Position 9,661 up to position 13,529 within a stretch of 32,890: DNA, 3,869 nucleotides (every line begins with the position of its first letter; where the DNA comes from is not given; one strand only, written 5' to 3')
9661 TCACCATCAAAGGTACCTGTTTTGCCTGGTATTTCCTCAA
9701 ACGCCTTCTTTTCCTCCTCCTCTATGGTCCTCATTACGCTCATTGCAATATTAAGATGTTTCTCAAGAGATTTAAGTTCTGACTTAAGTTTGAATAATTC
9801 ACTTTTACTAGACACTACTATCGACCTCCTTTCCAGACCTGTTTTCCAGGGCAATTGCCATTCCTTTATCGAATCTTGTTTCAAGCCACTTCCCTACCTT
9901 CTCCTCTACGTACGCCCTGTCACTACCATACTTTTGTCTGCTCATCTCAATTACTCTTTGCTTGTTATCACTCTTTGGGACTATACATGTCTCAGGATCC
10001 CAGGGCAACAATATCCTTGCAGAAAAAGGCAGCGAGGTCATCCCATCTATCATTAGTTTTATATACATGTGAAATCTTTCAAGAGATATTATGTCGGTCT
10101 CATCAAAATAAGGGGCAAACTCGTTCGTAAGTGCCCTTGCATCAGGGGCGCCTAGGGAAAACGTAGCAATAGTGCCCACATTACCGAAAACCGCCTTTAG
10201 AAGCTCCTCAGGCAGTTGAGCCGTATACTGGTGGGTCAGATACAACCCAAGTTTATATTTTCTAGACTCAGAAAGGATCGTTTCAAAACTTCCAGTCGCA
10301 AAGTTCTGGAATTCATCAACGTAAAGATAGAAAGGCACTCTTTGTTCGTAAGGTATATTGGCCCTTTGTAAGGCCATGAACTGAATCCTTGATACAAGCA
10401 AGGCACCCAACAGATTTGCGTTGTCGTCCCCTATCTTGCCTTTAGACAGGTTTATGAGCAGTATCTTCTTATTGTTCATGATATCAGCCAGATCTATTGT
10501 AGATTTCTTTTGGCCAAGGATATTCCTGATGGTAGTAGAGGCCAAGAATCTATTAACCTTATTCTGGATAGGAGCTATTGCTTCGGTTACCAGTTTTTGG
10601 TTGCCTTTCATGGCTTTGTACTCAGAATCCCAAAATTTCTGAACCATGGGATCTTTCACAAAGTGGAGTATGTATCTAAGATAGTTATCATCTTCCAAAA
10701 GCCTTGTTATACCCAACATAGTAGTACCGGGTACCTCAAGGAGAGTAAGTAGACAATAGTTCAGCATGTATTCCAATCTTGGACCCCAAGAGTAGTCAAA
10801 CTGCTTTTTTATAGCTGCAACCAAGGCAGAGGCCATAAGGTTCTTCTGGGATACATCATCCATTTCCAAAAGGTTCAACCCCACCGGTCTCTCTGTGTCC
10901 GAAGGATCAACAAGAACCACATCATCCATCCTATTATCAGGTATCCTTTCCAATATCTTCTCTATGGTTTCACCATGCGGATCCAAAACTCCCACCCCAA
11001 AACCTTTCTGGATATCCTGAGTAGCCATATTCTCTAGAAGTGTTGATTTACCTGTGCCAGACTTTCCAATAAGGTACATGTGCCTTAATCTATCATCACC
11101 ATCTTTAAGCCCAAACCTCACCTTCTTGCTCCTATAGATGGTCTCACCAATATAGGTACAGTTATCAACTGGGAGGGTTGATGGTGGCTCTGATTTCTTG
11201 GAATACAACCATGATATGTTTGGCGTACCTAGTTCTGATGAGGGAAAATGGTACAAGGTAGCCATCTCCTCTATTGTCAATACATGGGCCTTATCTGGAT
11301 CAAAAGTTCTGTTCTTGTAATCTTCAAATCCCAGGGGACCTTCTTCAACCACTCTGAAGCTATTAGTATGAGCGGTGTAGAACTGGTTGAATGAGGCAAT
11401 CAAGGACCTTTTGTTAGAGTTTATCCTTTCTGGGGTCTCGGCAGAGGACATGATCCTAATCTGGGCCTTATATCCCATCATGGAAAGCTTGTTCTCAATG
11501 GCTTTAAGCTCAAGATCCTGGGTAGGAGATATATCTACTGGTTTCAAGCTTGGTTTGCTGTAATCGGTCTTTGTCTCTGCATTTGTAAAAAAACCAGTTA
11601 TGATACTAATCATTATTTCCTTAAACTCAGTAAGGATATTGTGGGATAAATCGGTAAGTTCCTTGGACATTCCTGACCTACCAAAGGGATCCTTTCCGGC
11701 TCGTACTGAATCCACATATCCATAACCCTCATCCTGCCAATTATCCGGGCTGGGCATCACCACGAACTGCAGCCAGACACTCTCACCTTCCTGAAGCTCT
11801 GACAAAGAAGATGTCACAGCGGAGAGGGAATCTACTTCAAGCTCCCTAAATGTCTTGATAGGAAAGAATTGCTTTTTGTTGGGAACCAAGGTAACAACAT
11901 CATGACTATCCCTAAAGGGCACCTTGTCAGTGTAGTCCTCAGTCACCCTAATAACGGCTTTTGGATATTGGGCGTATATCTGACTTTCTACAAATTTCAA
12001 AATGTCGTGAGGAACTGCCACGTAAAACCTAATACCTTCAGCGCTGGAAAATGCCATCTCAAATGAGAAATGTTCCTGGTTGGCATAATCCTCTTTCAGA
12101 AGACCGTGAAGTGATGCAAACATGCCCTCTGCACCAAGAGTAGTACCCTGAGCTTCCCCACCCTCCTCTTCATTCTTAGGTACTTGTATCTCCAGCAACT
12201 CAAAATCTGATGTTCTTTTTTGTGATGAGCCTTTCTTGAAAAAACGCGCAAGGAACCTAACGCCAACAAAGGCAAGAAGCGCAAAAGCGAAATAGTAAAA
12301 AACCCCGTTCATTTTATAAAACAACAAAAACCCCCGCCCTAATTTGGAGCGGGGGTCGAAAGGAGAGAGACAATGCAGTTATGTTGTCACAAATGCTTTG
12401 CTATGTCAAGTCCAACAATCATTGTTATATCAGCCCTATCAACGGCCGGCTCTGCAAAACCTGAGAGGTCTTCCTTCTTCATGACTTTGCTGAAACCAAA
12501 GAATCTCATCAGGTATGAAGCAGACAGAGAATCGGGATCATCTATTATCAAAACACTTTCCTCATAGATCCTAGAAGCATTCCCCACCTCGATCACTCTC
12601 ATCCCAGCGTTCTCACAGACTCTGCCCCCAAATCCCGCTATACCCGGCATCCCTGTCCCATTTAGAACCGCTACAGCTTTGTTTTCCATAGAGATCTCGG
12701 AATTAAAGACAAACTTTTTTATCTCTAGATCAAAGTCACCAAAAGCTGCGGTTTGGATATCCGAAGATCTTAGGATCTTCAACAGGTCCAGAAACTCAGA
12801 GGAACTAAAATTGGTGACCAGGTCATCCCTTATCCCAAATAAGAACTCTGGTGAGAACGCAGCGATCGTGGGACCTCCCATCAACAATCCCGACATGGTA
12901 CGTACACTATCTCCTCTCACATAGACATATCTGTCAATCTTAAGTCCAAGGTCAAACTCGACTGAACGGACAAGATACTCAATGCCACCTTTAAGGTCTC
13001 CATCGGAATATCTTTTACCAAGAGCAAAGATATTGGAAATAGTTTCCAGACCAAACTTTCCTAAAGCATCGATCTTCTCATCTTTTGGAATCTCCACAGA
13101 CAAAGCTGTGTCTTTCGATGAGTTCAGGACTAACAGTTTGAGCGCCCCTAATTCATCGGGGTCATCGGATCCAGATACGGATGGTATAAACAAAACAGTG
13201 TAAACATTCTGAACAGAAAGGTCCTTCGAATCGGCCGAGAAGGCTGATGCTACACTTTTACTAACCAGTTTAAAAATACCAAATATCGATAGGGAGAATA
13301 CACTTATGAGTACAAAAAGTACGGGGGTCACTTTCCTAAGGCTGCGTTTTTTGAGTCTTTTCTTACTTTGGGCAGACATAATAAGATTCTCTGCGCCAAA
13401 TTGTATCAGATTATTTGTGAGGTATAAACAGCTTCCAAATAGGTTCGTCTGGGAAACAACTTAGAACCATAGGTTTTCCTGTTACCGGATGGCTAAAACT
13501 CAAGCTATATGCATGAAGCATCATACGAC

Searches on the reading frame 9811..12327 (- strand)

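Call 72: search_protein_families(library=pfam, proteins=[window:9811-12327:-], max_evalue=0.0001)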
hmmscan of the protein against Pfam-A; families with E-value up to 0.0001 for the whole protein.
window:9811-12327:- (839 aa): 2 families
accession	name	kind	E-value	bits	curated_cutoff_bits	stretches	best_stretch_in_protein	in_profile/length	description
PF01935.23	DUF87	-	6.5e-08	33.4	23.2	1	393-637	3-209/220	Helicase HerA, central domain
PF10412.15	TrwB_AAD_bind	-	4.9e-06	26.1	20.5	1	415-706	16-287/387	Type IV secretion-system coupling protein DNA-binding domain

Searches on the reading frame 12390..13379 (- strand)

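Call 72: search_protein_families(library=pfam, proteins=[window:12390-13379:-], max_evalue=0.0001)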
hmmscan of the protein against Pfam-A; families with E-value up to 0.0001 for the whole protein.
window:12390-13379:- (330 aa): 1 family
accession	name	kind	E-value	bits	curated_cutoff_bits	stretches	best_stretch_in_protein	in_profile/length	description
PF03816.19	LytR_cpsA_psr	-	7.5e-05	23.4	24.6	0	82-168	7-85/150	LytR_cpsA_psr family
